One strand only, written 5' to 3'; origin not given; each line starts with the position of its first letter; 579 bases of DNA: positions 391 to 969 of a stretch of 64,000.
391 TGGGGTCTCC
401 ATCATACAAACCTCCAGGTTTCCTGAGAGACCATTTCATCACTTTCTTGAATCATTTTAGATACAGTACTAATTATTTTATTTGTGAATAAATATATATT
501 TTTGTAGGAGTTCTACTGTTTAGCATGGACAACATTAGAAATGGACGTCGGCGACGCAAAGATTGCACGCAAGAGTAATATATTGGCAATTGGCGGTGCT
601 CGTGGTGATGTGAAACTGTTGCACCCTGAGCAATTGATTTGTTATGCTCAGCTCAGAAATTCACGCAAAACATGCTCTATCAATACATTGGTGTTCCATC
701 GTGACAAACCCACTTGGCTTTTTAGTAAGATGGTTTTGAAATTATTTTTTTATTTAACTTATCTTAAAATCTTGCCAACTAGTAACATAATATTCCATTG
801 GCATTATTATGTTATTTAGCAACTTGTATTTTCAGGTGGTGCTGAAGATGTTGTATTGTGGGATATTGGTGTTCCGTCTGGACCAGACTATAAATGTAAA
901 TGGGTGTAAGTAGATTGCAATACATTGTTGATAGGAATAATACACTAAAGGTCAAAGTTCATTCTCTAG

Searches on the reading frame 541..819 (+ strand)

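Call 45: search_protein_families(library=pfam, proteins=[window:541-819:+], max_evalue=0.01)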
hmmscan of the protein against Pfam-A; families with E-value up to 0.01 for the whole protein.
window:541-819:+ (92 aa): 1 family
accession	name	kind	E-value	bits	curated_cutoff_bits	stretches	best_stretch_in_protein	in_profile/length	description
PF23215.1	WD_LRWD1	-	0.00049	19.6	30.7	1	9-63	100-152/388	Leucine-rich repeat and WD repeat-containing protein 1, WD domain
